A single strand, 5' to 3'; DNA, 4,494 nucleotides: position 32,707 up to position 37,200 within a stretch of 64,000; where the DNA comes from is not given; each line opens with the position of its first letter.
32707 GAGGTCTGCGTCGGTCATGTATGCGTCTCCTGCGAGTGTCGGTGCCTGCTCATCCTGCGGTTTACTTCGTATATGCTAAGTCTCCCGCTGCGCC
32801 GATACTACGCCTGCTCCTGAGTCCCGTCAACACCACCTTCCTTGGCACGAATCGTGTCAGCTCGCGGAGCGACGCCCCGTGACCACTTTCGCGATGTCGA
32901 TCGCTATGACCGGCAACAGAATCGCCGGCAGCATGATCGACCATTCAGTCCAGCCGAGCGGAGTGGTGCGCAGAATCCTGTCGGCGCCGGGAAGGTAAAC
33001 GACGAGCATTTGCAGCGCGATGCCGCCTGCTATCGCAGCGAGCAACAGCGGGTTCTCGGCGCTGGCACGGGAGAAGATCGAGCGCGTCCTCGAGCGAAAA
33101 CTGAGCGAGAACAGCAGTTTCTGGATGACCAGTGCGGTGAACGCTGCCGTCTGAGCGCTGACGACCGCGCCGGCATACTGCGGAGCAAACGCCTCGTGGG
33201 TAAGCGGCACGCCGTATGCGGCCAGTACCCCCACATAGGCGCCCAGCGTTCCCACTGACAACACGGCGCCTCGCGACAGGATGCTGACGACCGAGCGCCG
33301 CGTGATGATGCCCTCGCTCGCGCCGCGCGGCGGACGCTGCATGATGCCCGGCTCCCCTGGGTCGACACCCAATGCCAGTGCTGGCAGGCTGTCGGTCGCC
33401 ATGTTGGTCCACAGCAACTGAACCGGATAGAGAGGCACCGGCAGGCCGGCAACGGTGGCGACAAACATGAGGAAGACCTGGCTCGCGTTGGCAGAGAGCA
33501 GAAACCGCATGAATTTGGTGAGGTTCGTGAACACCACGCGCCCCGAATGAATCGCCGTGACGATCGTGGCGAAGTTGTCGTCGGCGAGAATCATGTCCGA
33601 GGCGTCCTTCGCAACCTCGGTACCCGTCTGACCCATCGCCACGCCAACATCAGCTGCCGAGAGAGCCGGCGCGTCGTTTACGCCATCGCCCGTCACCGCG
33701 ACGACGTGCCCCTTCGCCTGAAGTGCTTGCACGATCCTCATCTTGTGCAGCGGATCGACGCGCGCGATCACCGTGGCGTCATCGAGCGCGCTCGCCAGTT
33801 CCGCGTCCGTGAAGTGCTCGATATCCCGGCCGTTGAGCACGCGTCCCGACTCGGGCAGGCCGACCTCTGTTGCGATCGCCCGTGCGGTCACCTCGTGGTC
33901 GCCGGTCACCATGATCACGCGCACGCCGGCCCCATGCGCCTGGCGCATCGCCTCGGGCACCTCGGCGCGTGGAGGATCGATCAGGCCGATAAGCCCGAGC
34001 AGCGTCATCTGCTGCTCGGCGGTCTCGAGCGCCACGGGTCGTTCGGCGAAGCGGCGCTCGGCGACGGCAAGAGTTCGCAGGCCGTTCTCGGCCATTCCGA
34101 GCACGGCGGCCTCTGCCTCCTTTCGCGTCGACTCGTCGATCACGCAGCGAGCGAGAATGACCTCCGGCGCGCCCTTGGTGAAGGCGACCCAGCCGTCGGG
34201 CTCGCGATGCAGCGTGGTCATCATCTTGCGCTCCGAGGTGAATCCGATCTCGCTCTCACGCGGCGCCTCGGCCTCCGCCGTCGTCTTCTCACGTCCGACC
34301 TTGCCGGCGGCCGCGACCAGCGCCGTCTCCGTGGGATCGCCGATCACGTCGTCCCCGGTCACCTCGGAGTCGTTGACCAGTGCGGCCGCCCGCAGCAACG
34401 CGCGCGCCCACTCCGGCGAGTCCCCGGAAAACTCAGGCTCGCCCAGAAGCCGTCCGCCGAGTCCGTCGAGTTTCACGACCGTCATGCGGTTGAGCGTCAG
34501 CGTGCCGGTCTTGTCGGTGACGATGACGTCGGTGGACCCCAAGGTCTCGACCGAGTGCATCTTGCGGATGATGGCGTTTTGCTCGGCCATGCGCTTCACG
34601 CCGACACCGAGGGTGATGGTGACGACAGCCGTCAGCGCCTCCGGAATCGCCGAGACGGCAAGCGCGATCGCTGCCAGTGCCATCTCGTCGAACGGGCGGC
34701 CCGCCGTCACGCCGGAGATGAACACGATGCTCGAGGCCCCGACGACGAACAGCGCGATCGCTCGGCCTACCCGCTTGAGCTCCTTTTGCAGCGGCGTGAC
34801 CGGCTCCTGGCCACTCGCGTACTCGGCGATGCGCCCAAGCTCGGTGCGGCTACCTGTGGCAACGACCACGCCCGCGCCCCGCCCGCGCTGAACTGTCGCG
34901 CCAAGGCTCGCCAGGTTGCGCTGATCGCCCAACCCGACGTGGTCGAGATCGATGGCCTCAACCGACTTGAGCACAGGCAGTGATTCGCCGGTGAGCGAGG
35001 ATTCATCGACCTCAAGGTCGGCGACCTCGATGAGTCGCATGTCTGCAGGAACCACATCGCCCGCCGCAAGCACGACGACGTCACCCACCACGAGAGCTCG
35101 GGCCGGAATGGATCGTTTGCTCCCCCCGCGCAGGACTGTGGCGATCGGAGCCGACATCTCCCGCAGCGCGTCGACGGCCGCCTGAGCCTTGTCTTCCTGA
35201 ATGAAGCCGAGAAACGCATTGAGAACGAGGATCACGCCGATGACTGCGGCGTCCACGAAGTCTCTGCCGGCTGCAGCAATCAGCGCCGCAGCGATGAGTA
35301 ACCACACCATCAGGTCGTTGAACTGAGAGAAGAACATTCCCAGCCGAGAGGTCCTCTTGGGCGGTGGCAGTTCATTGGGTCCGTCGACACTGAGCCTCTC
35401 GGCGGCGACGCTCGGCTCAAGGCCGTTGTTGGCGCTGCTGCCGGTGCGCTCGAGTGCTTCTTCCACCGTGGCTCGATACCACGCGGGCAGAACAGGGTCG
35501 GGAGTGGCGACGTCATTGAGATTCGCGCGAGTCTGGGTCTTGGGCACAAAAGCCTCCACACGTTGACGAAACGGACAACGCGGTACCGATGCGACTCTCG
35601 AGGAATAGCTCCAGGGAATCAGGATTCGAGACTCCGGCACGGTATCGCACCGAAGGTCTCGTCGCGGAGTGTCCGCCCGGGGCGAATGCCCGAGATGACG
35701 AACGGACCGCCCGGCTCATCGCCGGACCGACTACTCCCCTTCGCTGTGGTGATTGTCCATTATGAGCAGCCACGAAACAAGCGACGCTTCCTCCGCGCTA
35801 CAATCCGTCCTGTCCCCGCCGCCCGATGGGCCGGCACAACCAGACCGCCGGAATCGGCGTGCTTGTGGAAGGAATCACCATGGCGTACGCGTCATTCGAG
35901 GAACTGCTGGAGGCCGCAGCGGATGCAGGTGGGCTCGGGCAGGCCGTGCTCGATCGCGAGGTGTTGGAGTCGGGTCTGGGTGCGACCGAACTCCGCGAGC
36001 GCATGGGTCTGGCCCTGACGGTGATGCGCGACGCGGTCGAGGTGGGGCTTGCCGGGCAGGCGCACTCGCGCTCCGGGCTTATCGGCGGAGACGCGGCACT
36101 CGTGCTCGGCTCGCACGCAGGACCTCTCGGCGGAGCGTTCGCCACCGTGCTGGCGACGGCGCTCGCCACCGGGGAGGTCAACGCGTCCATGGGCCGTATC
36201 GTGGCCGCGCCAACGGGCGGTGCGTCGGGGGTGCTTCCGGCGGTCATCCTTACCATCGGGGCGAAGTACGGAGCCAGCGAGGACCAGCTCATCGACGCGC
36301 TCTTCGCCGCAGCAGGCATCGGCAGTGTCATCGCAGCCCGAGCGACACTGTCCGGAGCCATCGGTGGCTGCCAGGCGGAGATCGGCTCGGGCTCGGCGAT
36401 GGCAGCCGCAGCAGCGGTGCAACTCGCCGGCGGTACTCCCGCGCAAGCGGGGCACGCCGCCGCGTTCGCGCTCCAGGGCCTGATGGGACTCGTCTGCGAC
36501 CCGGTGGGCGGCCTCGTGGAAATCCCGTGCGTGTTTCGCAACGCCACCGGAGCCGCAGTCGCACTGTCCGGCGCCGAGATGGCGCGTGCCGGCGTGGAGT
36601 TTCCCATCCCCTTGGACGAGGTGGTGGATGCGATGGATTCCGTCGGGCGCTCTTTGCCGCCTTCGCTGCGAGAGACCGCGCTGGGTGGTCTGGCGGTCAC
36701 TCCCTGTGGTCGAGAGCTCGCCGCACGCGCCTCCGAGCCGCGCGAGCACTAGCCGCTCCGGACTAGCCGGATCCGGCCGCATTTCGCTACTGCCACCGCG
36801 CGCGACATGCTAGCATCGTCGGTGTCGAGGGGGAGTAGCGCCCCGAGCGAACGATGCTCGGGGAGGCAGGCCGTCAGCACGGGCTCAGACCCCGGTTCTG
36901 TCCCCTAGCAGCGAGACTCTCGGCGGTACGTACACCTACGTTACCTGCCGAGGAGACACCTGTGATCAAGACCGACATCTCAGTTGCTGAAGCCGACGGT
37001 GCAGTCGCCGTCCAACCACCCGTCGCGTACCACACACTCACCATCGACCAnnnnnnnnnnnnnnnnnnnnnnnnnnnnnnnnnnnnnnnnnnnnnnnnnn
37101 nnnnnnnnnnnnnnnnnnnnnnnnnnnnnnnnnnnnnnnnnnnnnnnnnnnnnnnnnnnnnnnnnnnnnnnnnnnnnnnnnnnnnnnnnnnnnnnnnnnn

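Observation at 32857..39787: Two paralogous P-type ATPases, each behind its own yybP-ykoY-like riboswitch, diverging around sdaAA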

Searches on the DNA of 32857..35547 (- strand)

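Call 70: search_with_rna_model(model_id=R1, sources=[L139, L140, L141, L142, L143, L144, L145], filters=off, max_evalue=1, show_alignments=6)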
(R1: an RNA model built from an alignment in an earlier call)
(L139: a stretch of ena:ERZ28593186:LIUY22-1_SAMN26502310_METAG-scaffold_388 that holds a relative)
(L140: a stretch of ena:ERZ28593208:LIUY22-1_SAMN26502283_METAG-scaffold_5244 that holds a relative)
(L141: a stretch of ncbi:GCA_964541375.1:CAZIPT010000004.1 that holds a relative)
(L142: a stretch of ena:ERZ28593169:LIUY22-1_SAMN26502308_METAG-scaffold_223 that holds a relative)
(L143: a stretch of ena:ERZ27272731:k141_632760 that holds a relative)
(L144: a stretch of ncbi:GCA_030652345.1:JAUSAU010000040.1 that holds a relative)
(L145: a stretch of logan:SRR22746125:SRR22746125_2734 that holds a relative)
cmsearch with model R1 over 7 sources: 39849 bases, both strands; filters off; matches with E-value up to 1: 7.
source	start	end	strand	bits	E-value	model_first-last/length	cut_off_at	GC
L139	1300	1403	+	58.6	6.8e-15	1-102/102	no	0.7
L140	1300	1403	+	58.6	6.8e-15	1-102/102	no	0.7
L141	1302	1408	+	51.6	7.6e-13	1-102/102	no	0.69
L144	1289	1397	+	48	8.2e-12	1-102/102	no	0.72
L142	1403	1497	+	19.3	0.002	1-102/102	no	0.66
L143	1403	1497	+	19.3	0.002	1-102/102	no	0.66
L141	2017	2050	-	10.8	0.57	1-102/102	no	0.62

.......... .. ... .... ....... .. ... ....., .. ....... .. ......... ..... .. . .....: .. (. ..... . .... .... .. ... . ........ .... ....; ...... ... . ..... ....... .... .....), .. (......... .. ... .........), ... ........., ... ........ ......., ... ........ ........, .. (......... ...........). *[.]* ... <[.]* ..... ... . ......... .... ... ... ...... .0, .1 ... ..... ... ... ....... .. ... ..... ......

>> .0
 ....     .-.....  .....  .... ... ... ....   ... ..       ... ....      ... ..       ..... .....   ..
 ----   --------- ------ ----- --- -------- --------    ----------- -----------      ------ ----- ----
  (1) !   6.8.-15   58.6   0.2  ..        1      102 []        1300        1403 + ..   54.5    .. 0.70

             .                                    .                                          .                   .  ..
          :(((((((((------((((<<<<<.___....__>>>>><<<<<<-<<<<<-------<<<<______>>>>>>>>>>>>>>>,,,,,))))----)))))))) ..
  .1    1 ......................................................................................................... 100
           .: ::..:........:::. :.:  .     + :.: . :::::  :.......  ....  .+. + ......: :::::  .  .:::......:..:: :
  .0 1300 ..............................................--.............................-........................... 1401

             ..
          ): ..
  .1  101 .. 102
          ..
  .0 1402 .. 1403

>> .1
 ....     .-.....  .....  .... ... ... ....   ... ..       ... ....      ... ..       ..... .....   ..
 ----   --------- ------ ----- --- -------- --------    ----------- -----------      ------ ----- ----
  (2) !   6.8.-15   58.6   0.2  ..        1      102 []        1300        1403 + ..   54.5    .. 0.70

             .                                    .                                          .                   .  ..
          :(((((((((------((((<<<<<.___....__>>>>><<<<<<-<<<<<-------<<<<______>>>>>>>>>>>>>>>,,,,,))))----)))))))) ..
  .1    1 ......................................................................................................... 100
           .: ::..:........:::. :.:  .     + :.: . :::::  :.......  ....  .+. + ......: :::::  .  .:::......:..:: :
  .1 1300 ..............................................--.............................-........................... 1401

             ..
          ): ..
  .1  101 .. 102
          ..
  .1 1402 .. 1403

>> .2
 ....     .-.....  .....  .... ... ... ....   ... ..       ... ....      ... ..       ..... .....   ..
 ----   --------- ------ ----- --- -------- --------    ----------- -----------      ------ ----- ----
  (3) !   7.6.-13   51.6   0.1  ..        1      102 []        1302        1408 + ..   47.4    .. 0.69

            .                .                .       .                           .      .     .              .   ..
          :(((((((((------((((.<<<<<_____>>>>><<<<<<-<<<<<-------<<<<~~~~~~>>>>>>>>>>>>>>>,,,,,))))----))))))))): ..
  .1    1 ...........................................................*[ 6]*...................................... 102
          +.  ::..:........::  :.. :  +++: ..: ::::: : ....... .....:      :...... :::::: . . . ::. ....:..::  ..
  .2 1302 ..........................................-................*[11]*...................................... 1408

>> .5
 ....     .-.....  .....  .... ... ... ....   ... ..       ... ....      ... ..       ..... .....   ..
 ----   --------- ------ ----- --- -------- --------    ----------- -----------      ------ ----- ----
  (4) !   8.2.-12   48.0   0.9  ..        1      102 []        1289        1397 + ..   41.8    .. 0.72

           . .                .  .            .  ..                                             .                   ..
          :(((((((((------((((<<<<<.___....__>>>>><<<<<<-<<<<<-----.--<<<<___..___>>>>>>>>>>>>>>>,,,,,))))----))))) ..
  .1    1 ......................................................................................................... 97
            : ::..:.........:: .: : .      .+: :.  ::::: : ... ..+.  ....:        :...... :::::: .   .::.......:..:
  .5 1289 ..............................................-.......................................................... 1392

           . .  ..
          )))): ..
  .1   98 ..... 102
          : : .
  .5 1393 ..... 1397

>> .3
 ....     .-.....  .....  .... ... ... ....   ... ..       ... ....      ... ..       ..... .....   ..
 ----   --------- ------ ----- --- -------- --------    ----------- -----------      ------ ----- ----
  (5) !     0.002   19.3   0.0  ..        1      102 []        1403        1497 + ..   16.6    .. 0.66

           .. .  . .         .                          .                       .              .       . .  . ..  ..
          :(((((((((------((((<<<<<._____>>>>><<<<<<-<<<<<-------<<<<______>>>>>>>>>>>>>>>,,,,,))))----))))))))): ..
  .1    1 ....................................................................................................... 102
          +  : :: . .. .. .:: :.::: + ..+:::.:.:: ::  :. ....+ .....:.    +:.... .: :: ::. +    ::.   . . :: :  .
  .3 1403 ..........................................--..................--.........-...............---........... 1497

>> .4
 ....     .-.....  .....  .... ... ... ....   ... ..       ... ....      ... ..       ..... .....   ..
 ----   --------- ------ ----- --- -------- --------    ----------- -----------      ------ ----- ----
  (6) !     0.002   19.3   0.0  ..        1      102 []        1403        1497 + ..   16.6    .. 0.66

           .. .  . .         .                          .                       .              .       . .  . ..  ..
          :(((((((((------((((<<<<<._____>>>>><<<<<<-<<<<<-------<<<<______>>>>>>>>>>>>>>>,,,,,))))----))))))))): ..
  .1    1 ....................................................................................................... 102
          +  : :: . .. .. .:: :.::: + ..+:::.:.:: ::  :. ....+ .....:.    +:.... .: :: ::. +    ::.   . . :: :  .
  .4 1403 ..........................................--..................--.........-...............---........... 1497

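Call 76: search_rna_families(sources=[L139, L141, L144, L007, L001, L082, L113], threshold=evalue, max_evalue=10, show_alignments=0)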
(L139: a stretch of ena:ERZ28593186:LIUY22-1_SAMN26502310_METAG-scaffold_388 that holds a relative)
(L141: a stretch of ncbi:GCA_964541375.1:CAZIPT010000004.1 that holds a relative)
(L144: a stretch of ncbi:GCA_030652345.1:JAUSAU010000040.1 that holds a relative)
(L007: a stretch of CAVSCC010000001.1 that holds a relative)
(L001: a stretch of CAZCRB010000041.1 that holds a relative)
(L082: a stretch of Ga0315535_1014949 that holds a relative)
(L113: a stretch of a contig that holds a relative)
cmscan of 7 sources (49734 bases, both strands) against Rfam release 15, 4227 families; matches with E-value up to 10: 3.
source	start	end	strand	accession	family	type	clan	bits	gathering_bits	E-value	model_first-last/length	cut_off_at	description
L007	13383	13476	+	RF01518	pRNA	Gene;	-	22.9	34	2.8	1-90/90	no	NoRC associated RNA, pRNA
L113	1796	1867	+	RF04232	mir-9318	Gene; miRNA;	-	21.7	90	4.2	1-76/76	no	mir-9318 microRNA precursor family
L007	5566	5638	+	RF01059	mir-598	Gene; miRNA;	-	21.6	69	5.5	1-80/80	no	mir-598 microRNA precursor family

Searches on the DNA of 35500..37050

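Call 4: search_rna_families(source=window, start=35500, end=37050, threshold=evalue, max_evalue=10, show_alignments=6)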
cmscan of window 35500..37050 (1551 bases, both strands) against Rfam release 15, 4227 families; matches with E-value up to 10: 1.
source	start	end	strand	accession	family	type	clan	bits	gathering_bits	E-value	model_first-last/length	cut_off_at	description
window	36480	36590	+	RF02989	gntR-DTE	Gene; sRNA;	-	15.4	63.6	9.7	1-119/119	no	gntR-DTE RNA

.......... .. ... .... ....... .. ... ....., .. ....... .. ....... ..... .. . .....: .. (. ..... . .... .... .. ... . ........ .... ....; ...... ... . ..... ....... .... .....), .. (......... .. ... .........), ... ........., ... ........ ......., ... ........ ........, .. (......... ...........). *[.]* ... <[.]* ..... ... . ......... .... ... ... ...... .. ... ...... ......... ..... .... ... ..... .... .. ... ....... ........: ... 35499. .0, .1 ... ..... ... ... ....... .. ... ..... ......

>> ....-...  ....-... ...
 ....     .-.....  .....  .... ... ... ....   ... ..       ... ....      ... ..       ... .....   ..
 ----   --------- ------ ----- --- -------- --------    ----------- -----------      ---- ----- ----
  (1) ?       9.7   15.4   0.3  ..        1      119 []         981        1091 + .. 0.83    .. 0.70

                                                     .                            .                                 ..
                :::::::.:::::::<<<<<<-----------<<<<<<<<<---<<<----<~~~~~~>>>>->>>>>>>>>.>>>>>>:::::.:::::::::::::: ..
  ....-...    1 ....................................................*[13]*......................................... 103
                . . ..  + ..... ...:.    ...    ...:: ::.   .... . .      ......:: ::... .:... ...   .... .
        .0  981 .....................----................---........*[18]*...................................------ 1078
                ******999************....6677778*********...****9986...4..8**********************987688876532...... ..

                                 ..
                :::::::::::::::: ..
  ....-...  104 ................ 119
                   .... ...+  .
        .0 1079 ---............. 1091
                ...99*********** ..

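Call 17: search_rna_families(source=window, start=36805, end=36935, threshold=evalue, max_evalue=10, show_alignments=5)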
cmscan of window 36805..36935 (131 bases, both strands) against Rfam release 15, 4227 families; matches with E-value up to 10: 1.
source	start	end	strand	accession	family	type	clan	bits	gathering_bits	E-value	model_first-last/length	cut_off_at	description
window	36832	36863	-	RF02401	ClpQY_promoter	Cis-reg;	-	12.2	42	1.1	1-29/57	no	ClpQY promoter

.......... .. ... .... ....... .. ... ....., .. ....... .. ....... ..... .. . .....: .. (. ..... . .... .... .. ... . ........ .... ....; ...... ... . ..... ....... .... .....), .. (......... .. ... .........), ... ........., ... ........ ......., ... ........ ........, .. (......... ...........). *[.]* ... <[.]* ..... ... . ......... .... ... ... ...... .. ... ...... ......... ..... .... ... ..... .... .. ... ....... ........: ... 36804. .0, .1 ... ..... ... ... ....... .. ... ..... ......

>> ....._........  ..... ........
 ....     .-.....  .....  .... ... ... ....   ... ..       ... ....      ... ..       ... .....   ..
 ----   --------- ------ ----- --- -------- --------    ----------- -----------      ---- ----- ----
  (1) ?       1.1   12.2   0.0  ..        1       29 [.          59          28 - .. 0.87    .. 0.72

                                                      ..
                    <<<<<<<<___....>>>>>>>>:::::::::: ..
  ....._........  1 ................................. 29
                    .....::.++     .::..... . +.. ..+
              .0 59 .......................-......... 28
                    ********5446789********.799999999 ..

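Call 18: search_rna_families(source=window, start=35630, end=35760, threshold=evalue, max_evalue=10, show_alignments=5)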
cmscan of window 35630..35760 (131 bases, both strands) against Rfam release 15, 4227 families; matches with E-value up to 10: 3.
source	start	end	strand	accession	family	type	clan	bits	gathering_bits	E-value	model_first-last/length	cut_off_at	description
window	35651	35759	-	RF02458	Virus_CITE_3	Cis-reg;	-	12.4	100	2.8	1-122/122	no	Aureusvirus cap-independent translation element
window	35674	35692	+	RF02440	SpF59_sRNA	Gene; sRNA;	-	11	37.2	8.5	1-54/54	no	Streptococcus sRNA SpF59 (ldcC RNA)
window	35730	35750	-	RF02186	ST7-OT3_4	Gene; lncRNA;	-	9.1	80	3.5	51-73/73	no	ST7 overlapping transcript 3 conserved region 4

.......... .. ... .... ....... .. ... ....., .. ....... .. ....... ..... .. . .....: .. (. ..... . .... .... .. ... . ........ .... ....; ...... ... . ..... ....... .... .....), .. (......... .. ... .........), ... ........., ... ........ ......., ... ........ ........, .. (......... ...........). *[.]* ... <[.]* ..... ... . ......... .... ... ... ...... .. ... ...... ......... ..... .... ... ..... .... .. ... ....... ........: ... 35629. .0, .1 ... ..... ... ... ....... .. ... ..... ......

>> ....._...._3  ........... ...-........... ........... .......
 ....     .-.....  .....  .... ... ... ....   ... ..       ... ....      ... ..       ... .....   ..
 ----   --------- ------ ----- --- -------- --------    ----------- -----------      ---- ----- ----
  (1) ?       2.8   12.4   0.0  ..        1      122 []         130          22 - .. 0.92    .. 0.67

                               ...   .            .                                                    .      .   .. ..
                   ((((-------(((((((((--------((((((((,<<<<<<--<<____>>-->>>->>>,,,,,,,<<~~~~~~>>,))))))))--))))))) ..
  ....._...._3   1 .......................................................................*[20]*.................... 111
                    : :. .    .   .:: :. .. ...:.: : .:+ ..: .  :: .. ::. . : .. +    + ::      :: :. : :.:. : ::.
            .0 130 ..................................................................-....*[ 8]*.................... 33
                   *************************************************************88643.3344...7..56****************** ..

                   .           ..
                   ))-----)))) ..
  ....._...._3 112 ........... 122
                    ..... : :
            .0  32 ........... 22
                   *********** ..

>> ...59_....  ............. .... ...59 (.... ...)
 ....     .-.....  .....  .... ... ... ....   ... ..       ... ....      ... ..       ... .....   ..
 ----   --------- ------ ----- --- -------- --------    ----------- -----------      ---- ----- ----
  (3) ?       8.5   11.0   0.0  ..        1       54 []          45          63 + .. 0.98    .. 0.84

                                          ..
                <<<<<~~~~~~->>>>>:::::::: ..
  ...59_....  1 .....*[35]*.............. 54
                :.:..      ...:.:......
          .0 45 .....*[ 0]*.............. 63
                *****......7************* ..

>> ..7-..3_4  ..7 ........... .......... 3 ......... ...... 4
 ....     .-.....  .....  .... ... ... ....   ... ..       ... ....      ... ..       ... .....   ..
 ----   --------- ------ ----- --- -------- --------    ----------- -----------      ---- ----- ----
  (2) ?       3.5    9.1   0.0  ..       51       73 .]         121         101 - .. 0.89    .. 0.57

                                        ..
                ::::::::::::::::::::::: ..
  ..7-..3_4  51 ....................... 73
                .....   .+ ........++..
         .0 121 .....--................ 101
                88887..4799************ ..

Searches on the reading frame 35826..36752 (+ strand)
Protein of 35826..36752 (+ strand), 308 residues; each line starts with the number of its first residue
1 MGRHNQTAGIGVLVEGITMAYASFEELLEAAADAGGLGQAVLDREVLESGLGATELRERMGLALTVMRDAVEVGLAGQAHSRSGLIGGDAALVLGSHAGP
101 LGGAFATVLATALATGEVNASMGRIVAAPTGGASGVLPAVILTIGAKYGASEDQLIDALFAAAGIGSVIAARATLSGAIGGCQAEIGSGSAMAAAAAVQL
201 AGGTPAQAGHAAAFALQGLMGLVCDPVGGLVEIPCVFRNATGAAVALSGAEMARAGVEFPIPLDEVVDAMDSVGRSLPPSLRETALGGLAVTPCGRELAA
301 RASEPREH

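Call 8: search_protein_families(library=ncbifam, proteins=[window:35826-36752:+])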
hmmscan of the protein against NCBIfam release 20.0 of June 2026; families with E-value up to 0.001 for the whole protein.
window:35826-36752:+ (308 aa): 4 families
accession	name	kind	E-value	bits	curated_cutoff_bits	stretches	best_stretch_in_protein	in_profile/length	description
TIGR00718.1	sda_alpha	equivalog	3.2e-78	262.8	243.2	1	40-299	22-283/300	L-serine ammonia-lyase, iron-sulfur-dependent, subunit alpha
TIGR00720.1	sda_mono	equivalog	2.7e-47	161.8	345.1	1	106-292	261-449/450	L-serine ammonia-lyase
NF011614.0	PRK15040.1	equivalog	8.8e-36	123.9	873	1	111-291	267-449/454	L-serine ammonia-lyase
NF011598.0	PRK15023.1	equivalog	1.3e-31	110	942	1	110-291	266-449/454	L-serine ammonia-lyase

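Call 9: search_protein_families(library=pfam, proteins=[window:35826-36752:+])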
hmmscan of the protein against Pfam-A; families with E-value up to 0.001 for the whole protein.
window:35826-36752:+ (308 aa): 1 family
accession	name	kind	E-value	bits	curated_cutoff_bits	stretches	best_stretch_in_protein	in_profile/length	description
PF03313.21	SDH_alpha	-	2.1e-71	241.1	26.4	1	40-290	9-260/260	Serine dehydratase alpha chain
